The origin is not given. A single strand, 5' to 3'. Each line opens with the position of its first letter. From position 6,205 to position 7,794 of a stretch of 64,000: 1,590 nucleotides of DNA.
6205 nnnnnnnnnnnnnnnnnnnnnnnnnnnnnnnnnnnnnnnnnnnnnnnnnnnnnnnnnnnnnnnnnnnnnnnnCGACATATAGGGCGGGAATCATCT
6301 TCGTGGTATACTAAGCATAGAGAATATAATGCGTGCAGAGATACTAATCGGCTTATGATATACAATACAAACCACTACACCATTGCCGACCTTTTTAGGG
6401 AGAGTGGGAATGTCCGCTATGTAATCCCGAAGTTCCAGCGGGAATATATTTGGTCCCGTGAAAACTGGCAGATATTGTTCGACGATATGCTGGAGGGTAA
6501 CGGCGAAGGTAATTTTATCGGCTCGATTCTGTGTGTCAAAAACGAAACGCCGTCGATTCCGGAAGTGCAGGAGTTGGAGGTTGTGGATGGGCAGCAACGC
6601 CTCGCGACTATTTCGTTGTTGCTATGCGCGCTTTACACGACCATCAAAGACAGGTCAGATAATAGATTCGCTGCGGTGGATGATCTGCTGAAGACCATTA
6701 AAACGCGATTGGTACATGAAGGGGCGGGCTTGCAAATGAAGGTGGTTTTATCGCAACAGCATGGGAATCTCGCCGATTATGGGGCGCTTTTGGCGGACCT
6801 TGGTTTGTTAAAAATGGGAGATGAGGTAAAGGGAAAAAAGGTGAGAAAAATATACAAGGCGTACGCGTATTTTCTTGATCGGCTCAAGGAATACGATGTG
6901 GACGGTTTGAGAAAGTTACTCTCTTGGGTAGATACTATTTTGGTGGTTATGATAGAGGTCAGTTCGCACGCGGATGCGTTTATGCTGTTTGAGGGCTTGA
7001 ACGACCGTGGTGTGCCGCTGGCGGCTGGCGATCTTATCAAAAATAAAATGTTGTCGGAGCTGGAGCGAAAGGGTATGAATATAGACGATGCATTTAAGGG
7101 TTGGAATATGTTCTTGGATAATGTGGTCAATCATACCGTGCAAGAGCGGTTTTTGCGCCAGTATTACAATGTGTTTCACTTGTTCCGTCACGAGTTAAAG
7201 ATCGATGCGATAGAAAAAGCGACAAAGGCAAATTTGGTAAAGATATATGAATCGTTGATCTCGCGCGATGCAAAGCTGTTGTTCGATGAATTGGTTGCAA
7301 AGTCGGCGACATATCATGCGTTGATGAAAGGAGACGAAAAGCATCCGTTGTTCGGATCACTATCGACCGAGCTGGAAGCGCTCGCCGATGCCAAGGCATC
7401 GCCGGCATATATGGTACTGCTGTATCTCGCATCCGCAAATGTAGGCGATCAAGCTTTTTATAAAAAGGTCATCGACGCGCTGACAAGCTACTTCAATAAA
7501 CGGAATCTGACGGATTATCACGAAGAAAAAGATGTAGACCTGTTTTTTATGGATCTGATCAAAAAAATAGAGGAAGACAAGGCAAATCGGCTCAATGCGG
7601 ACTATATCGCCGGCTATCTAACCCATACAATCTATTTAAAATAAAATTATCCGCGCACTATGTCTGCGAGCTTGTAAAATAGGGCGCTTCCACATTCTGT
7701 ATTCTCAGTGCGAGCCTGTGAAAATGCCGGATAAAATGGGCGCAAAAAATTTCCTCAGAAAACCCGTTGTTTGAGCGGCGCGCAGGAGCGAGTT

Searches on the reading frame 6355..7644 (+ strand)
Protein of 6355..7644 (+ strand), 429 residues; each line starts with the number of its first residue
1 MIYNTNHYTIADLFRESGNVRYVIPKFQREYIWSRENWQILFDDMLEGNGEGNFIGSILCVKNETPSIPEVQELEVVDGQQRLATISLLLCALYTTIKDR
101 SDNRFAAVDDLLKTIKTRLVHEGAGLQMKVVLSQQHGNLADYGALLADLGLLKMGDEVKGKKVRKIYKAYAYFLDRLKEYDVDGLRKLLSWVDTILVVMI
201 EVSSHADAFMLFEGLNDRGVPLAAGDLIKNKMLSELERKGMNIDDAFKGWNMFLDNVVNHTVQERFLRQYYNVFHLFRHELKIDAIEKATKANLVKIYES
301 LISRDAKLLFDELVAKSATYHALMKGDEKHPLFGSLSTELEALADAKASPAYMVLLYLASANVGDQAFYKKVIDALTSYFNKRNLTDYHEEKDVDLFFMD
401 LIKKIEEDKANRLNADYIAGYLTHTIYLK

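Call 3: search_protein_families(library=pfam, proteins=[window:6355-7644:+], max_evalue=0.01)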
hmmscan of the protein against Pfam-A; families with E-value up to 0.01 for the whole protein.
window:6355-7644:+ (429 aa): 1 family
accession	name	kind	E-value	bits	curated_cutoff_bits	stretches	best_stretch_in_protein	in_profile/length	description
PF03235.19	GmrSD_N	-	1.3e-34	120.5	33.2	1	10-232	1-198/199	GmrSD restriction endonuclease, N-terminal domain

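Call 4: search_protein_families(library=padloc, proteins=[window:6355-7644:+], max_evalue=0.01)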
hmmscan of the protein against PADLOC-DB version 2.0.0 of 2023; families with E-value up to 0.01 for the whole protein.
window:6355-7644:+ (429 aa): 37 families (the best 25 are shown)
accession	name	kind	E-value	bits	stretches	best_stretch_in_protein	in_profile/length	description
PDLC02696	Orf5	-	2.7e-42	143.5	1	22-410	1-419/558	Orf5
PDLC04155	HEC-06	-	1.1e-39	134.3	1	4-410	6-402/562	-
PDLC04154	HEC-06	-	1.2e-39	134.5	1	3-412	7-412/569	-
PDLC02687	Orf5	-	3.5e-39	133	1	17-414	13-408/543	Orf5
PDLC02693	Orf5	-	5.2e-39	132.7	1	18-411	5-384/543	Orf5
PDLC04157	HEC-06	-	2e-35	120.5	1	20-408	21-400/558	-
PDLC02695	Orf5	-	8.6e-34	114.9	2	4-109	4-114/601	Orf5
PDLC02700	Orf5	-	2.9e-32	110.1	1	19-389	9-371/555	Orf5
PDLC02691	Orf5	-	1.8e-25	87.6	2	182-331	198-342/579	Orf5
PDLC02701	Orf5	-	6.2e-25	85.7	2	6-100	6-106/596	Orf5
PDLC02692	Orf5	-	1.1e-24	85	1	20-271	6-256/558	Orf5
PDLC02699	Orf5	-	3.5e-22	76.8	2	23-94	2-67/530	Orf5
PDLC02786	SspE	-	4e-20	69.7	1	2-107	5-119/766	SspE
PDLC02789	SspE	-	9.2e-20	68.7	2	3-113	2-130/749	SspE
PDLC02690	Orf5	-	2.3e-19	67.7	1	19-347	7-318/531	Orf5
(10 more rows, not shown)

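Call 5: search_protein_families(library=ncbifam, proteins=[window:6355-7644:+], max_evalue=0.01)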
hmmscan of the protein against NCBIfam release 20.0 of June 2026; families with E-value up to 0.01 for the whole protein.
window:6355-7644:+ (429 aa): 0 families

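Call 31: find_homologous_proteins(query=window:6355-7644:+, max_evalue=0.00001)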
Query window:6355-7644:+ (429 aa): 809 proteins with E <= 0.00001 among 8000 candidates; the best 120 are listed.
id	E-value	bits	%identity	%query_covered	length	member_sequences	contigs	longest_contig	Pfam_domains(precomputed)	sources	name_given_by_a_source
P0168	4.1e-282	953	100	100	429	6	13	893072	PF03235.20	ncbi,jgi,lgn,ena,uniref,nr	ncbi:hypothetical protein A2524_00215 [Candidatus Wolfebacteria bacterium RIFOXYD12_FULL_48_21]|unir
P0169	8.3e-252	853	88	100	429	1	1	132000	PF03235.20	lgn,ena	-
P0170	3.9e-231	785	80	100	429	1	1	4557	PF03235.20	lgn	-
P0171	2.1e-230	783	80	100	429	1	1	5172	PF03235.20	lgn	-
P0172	3.2e-228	776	80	100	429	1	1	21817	PF03235.20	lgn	-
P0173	1.3e-226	770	79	100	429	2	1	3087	PF03235.20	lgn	-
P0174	1.5e-217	741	76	100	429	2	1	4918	PF03235.20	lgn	-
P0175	3.0e-217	740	75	100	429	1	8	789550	PF03235.20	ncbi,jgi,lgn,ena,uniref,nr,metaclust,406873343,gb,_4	ncbi:MAG: hypothetical protein ACD_81C00234G0004 [uncultured bacterium]|uniref:GmrSD restriction end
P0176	1.1e-216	738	76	100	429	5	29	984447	PF03235.20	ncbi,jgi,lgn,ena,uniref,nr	ncbi:MAG: putative type I restriction-modification system protein [Candidatus Wolfebacteria bacteriu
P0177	1.4e-215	734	75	100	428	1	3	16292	PF03235.20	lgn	-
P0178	3.2e-213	726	74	100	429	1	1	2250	PF03235.20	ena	-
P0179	3.5e-213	726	74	100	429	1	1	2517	PF03235.20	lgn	-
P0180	2.8e-212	723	74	100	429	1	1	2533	PF03235.20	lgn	-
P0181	5.0e-212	722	74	100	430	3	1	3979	PF03235.20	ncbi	-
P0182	5.1e-212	722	73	100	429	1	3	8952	PF03235.20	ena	-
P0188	5.9e-162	558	61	100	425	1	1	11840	PF03235.20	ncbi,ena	-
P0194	2.8e-108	381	45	99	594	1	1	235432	PF07510.17,PF03235.20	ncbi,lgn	-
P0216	1.6e-97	345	41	99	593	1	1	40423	PF07510.17,PF03235.20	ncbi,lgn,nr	ncbi:DUF262 domain-containing protein [Patescibacteria group bacterium]|nr:MAG: DUF262 domain-contai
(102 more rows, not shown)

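Call 44: find_encoding_contigs(protein=P0188, flank=10000, max_places=3)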
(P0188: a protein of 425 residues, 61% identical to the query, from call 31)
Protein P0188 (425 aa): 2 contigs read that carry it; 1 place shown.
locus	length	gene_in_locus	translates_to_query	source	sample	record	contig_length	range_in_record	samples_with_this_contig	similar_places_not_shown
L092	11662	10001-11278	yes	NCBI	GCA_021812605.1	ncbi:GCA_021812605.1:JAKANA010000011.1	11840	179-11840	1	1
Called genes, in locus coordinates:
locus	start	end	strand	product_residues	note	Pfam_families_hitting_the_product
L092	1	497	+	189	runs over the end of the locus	PF09335:VTT_dom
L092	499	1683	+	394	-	PF13439:Glyco_transf_4, PF13579:Glyco_trans_4_4, PF00534:Glycos_transf_1, PF13692:Glyco_trans_1_4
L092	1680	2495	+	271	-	PF00561:Abhydrolase_1, PF06821:Ser_hydrolase (faint), PF12146:Hydrolase_4, PF12697:Abhydrolase_6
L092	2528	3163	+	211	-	PF14360:PAP2_C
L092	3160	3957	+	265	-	PF03372:Exo_endo_phos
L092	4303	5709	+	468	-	PF04851:ResIII, PF00270:DEAD, PF00271:Helicase_C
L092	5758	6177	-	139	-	PF21549:PRDM2_PR (weak), PF00856:SET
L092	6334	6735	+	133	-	PF01814:Hemerythrin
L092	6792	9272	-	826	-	PF00690:Cation_ATPase_N, PF00122:E1-E2_ATPase, PF00702:Hydrolase, PF13246:Cation_ATPase, PF00689:Cation_ATPase_C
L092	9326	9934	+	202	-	PF01693:Cauli_VI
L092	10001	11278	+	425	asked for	PF03235:GmrSD_N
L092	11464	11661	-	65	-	?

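Call 45: find_encoding_contigs(protein=P0172, flank=10000, max_places=2)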
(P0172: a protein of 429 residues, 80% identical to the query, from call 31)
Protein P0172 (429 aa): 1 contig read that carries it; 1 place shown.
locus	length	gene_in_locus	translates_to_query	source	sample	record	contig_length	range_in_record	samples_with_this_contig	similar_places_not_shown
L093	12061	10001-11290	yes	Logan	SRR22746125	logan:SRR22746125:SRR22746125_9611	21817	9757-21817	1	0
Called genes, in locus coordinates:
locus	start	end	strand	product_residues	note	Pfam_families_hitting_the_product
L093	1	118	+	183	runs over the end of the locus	PF01625:PMSR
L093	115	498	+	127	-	PF01641:SelR, PF24046:At4g08330 (faint)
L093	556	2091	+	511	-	PF01471:PG_binding_1, PF00041:fn3 (faint), PF16656:Pur_ac_phosph_N, PF28407:Ig_ANOS1 (faint), PF16656:Pur_ac_phosph_N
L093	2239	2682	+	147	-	-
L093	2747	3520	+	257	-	PF03372:Exo_endo_phos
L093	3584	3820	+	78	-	-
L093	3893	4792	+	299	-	PF00892:EamA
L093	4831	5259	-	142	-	PF00856:SET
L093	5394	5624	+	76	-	-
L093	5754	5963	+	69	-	-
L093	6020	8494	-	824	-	PF00690:Cation_ATPase_N, PF00122:E1-E2_ATPase, PF00702:Hydrolase, PF13246:Cation_ATPase, PF00689:Cation_ATPase_C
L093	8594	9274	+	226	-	PF08378:NERD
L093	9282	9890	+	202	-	PF01693:Cauli_VI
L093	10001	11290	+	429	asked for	PF03235:GmrSD_N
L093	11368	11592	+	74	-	-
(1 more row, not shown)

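Call 51: search_protein_families(library=pfam, proteins=[P0194, P0216, P0188, P0176], max_evalue=0.001)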
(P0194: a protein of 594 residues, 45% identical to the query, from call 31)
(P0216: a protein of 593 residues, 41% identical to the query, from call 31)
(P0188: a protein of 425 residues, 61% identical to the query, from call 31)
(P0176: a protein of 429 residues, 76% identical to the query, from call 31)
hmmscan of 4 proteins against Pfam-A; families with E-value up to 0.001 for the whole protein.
P0194 (594 aa): 2 families
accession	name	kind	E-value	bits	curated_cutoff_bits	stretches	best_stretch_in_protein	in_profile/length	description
PF03235.19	GmrSD_N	-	2.3e-39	136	33.2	1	12-230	3-198/199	GmrSD restriction endonuclease, N-terminal domain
PF07510.16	GmrSD_C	-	5e-17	62.5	23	1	434-583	7-137/138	GmrSD restriction endonucleases, C-terminal domain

P0216 (593 aa): 2 families
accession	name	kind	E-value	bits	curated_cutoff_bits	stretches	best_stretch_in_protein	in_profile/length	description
PF03235.19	GmrSD_N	-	7.7e-38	131.1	33.2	1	17-229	8-198/199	GmrSD restriction endonuclease, N-terminal domain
PF07510.16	GmrSD_C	-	4.7e-16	59.4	23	1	429-581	4-136/138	GmrSD restriction endonucleases, C-terminal domain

P0188 (425 aa): 1 family
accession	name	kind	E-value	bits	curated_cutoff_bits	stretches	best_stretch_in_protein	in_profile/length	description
PF03235.19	GmrSD_N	-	3.9e-37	128.7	33.2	1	10-230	1-199/199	GmrSD restriction endonuclease, N-terminal domain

P0176 (429 aa): 1 family
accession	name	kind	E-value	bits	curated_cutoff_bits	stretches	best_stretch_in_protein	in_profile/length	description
PF03235.19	GmrSD_N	-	4.4e-33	115.5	33.2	1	11-232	2-198/199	GmrSD restriction endonuclease, N-terminal domain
